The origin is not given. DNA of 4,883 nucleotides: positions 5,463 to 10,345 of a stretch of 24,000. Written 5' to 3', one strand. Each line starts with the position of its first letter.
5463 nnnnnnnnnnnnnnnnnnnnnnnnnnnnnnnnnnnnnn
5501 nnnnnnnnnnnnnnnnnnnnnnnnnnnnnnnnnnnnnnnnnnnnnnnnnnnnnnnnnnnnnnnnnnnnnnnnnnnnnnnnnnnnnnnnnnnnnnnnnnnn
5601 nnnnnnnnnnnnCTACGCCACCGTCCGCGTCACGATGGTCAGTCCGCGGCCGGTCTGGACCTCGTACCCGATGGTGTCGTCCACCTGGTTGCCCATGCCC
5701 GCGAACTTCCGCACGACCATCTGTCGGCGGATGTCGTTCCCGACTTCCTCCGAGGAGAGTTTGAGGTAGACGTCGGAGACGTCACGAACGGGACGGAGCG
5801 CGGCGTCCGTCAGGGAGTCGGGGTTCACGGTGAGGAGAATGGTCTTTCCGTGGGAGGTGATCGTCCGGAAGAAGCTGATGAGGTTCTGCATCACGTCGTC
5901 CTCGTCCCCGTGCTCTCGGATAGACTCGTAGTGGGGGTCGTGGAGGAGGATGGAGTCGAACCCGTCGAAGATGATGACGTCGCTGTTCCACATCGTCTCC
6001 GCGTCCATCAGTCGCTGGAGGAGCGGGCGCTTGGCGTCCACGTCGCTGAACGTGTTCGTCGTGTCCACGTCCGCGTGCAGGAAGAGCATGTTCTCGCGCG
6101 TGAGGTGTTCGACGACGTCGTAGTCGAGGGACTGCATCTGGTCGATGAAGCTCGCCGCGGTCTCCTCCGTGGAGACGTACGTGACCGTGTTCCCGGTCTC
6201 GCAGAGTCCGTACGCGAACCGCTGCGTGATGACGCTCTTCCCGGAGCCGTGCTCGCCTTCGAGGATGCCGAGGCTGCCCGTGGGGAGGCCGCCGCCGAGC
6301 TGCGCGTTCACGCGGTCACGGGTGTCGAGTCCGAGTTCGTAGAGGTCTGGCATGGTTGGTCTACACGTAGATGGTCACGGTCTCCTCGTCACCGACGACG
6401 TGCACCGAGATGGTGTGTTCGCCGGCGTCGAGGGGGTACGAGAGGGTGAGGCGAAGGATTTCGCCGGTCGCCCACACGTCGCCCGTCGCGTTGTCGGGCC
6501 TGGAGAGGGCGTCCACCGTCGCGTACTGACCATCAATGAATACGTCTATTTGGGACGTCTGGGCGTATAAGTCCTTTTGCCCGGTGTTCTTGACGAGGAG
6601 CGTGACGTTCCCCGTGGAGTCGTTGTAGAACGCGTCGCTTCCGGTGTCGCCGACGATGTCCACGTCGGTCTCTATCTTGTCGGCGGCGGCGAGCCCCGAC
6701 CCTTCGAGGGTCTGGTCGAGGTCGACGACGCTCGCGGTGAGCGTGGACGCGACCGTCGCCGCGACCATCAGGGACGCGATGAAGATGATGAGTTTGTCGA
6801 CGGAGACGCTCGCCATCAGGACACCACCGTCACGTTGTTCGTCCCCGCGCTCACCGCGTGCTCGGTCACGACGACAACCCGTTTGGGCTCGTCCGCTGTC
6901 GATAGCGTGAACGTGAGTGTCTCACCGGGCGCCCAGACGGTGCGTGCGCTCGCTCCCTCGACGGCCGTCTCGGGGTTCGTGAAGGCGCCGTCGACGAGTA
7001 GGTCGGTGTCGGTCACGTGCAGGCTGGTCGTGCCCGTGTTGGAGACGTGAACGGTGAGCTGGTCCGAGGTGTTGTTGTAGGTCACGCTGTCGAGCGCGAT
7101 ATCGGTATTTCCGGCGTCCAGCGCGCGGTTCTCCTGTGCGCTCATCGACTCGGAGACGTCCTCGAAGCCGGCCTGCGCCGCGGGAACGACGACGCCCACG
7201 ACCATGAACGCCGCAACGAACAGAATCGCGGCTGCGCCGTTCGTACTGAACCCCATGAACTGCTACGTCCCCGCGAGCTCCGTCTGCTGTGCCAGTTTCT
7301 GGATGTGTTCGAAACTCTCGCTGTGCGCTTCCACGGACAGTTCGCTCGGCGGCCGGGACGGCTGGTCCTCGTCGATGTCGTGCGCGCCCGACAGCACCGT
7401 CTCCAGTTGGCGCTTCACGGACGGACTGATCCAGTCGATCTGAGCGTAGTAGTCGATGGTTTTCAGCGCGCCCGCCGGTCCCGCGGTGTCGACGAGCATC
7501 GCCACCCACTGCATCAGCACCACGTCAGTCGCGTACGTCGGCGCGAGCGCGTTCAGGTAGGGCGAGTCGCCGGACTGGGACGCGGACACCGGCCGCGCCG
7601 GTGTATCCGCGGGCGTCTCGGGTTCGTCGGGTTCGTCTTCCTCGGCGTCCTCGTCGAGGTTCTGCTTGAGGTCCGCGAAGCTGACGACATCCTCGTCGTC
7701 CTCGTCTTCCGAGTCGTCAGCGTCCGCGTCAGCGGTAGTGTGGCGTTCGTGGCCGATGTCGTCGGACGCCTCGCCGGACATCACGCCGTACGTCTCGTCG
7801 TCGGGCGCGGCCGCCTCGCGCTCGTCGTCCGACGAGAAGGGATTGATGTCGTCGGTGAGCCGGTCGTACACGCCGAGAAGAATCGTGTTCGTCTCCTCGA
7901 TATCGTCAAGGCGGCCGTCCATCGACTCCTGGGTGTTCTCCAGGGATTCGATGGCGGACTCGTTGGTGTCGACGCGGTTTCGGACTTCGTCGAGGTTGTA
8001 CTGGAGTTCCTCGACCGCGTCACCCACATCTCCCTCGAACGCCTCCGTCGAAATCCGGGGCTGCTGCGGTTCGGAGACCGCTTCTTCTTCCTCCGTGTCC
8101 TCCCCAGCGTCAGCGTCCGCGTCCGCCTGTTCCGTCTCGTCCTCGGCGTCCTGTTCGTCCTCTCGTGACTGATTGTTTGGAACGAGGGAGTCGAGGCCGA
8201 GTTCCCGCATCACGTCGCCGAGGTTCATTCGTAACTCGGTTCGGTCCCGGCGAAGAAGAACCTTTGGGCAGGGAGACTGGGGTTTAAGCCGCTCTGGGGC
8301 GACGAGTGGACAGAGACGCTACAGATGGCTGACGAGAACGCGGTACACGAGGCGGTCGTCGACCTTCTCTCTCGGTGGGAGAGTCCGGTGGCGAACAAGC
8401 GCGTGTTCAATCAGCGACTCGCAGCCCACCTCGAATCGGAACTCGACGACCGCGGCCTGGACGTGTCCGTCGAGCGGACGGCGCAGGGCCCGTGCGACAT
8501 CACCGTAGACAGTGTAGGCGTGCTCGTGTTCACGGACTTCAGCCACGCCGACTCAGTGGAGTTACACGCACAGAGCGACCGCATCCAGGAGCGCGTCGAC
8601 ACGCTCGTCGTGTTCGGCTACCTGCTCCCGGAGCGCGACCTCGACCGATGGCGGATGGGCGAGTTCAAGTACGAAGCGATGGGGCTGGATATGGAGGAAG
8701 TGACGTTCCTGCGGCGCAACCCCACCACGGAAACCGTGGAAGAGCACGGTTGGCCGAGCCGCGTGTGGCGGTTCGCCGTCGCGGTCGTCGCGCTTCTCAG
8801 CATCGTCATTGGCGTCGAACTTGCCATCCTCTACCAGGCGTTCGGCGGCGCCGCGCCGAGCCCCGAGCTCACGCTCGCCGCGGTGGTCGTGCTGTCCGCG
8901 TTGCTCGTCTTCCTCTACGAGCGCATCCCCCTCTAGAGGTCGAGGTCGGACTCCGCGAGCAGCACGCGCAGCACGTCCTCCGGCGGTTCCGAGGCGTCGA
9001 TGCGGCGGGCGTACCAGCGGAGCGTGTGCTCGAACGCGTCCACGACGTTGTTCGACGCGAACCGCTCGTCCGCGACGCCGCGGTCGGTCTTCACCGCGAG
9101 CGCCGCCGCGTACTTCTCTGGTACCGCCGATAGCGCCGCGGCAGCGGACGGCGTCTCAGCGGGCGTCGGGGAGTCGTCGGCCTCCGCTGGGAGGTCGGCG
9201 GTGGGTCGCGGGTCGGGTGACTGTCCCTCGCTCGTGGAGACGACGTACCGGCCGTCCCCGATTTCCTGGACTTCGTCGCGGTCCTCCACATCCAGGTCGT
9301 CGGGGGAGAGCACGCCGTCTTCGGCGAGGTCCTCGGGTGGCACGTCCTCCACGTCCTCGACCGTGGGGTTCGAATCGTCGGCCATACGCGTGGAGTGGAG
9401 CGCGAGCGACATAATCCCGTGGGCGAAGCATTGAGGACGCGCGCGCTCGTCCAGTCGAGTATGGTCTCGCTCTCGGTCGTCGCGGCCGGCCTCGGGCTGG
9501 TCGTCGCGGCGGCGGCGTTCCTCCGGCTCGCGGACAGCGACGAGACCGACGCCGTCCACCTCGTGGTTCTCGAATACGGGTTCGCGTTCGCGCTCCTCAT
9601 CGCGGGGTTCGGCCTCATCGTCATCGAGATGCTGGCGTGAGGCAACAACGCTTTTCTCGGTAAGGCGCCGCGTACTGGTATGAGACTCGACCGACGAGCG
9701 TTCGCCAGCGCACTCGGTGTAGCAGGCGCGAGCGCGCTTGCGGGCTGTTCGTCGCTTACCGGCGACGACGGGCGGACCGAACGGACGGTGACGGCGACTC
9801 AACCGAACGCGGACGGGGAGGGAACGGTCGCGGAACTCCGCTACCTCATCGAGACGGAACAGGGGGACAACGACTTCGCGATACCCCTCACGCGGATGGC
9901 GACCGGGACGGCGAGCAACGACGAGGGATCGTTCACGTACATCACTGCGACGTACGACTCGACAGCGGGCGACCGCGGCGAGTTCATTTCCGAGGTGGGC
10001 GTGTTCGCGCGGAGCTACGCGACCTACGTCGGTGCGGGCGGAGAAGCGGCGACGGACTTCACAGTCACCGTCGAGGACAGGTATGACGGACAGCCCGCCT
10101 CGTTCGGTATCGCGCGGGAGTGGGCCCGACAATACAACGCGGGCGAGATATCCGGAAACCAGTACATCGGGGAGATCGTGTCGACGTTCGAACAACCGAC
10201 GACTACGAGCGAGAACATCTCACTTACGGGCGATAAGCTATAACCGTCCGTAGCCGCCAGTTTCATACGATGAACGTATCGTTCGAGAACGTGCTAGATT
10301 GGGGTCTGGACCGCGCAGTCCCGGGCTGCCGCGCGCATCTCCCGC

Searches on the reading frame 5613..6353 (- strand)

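Call 5: search_protein_families(library=pfam, proteins=[window:5613-6353:-], max_evalue=1)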
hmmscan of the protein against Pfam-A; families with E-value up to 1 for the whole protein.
window:5613-6353:- (246 aa): 19 families
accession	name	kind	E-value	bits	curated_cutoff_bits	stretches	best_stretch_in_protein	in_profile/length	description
PF06745.19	ATPase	-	1.1e-19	71.2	26.6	1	19-240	12-226/231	KaiC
PF13481.12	AAA_25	-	4.4e-08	33.4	27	1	13-141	20-161/195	AAA domain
PF20720.3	nSTAND3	-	0.00012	22.2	27.2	1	30-71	21-62/155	Novel STAND NTPase 3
PF13401.12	AAA_22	-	0.00019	22.2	27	1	26-163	5-109/130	AAA domain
PF05729.18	NACHT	-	0.00019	21.7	26.7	1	30-184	4-136/167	NACHT domain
PF13191.12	AAA_16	-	0.0011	19.9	32.6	1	26-133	24-142/167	AAA ATPase domain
PF24883.2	NPHP3_N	-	0.0045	17.6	24.8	1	28-135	24-136/164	Nephrocystin 3, N-terminal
PF25199.1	nSTAND_NTPase5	-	0.0067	16.7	34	1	30-75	45-92/145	Novel STAND NTPase 5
PF07728.20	AAA_5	-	0.0091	16.4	22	1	30-70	3-42/139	AAA domain (dynein-related subfamily)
PF00910.28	RNA_helicase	-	0.022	15.7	21.5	1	31-128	3-100/105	RNA helicase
PF13604.12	AAA_30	-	0.038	14.2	27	1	28-103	20-82/191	AAA domain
PF01202.28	SKI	-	0.05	14.2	22.1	1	80-119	78-118/159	Shikimate kinase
PF18075.7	FtsX_ECD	-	0.075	14.1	23.5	1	56-101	31-77/96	FtsX extracellular domain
PF02223.23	Thymidylate_kin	-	0.081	13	27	1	31-98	1-68/185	Thymidylate kinase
PF14417.12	MEDS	-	0.096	13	29.8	0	149-195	8-54/161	MEDS: MEthanogen/methylotroph, DcmR Sensory domain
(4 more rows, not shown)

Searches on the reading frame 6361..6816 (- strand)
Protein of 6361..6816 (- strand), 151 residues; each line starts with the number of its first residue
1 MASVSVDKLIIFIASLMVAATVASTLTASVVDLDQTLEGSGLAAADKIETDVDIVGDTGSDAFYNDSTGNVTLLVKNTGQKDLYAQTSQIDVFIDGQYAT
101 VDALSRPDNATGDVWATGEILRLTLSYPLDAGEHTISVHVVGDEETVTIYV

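Call 5: search_protein_families(library=pfam, proteins=[window:6361-6816:-], max_evalue=1)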
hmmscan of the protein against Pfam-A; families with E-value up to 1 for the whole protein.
window:6361-6816:- (151 aa): 2 families
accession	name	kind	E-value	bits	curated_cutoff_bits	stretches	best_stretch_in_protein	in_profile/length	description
PF01917.21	Arch_flagellin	-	6.2e-20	72.6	29.5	1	3-138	2-150/162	Archaebacterial flagellin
PF07705.17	CARDB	-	0.00075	20.1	22.7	1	56-143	8-86/101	CARDB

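Call 6: search_protein_families(library=ncbifam, proteins=[window:6361-6816:-], max_evalue=0.1)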
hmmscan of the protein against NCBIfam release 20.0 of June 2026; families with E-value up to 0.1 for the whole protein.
window:6361-6816:- (151 aa): 3 families
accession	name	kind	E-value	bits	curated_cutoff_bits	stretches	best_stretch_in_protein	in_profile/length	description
NF052591.1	ArlG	equivalog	2.9e-49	166.9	110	1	1-148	1-147/148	archaellum stator protein ArlG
NF052590.1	ArlF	equivalog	1.7e-12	47.7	110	1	3-140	4-131/137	archaellum stator protein ArlF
NF006325.0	PRK08541.1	subfamily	0.00039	20.3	210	1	5-81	13-90/221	flagellin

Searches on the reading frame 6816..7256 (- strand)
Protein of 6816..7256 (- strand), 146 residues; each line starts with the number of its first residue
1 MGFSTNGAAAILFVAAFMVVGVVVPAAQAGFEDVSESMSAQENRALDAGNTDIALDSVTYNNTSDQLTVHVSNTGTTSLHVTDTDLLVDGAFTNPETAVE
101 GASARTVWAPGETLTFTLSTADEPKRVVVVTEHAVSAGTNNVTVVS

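Call 5: search_protein_families(library=pfam, proteins=[window:6816-7256:-], max_evalue=1)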
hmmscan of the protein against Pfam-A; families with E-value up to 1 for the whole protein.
window:6816-7256:- (146 aa): 5 families
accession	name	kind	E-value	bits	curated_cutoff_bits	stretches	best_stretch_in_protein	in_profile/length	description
PF01917.21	Arch_flagellin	-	9e-06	26.5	29.5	1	4-132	3-153/162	Archaebacterial flagellin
PF07705.17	CARDB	-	0.0033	18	22.7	1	56-118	12-67/101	CARDB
PF03212.20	Pertactin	-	0.083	13.3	22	1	48-86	32-70/121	Pertactin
PF05566.18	Pox_vIL-18BP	-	0.13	12.9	22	1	75-108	91-124/126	Orthopoxvirus interleukin 18 binding protein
PF20251.4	Big_14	-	0.15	12.5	27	1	50-81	4-35/104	Bacterial Ig-like domain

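Call 6: search_protein_families(library=ncbifam, proteins=[window:6816-7256:-], max_evalue=0.1)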
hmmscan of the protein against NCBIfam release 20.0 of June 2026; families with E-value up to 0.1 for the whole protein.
window:6816-7256:- (146 aa): 3 families
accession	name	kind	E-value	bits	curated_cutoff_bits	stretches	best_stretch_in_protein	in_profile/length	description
NF052590.1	ArlF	equivalog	2e-42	144.6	110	1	1-135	1-137/137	archaellum stator protein ArlF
NF052591.1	ArlG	equivalog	8e-15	55.1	110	1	10-132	9-140/148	archaellum stator protein ArlG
NF052644.1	T9SS_DNase_Rie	equivalog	0.00099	18.5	260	1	48-106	90-146/251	T9SS-dependent surface endonuclease, AS87_RS02955 family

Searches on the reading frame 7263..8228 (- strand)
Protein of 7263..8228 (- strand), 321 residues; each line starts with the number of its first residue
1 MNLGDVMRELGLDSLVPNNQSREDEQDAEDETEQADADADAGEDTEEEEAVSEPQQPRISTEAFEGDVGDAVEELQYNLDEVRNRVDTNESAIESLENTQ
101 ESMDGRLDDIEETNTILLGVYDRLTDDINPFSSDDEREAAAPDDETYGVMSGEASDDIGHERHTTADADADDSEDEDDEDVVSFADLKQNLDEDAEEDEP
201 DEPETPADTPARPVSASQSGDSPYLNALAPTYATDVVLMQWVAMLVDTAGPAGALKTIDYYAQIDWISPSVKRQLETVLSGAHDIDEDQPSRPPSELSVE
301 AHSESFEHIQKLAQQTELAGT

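Call 5: search_protein_families(library=pfam, proteins=[window:7263-8228:-], max_evalue=1)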
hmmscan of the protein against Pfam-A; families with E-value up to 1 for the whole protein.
window:7263-8228:- (321 aa): 7 families
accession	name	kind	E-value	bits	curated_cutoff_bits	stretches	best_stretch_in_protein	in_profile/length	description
PF04659.18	Arch_fla_DE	-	5.5e-23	81.2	21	1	221-313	2-95/96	Archaeal flagella protein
PF05377.16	FlaC_arch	-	3e-09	37.6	27.8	1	79-131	2-54/55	Flagella accessory protein C (FlaC)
PF24073.1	DUF7365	-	0.055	14.1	27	1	80-123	36-79/101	Coiled-coil region of unknown function (DUF7365)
PF01519.22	DUF16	-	0.066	14.1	40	1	68-111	60-103/104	Protein of unknown function DUF16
PF04614.17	Pex19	-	0.13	12.4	22.2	1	5-106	16-115/249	Pex19 protein family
PF19745.5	FUT8_N_cat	-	0.15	11.3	27.6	1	18-124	68-172/499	Alpha-(1,6)-fucosyltransferase N- and catalytic domains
PF06785.16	UPF0242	-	0.72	10.3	33.5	0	46-114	72-134/194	Uncharacterised protein family (UPF0242) N-terminus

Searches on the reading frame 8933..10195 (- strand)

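Call 5: search_protein_families(library=pfam, proteins=[window:8933-10195:-], max_evalue=1)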
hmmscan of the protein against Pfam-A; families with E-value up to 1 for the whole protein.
window:8933-10195:- (420 aa): 1 family
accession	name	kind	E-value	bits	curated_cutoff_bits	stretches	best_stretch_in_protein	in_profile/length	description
PF24332.1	DUF7500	-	9.8e-24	84.9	27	2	352-419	90-157/187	Family of unknown function (DUF7500)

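Call 6: search_protein_families(library=ncbifam, proteins=[window:8933-10195:-], max_evalue=0.1)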
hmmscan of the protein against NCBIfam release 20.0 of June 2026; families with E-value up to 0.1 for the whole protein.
window:8933-10195:- (420 aa): 0 families
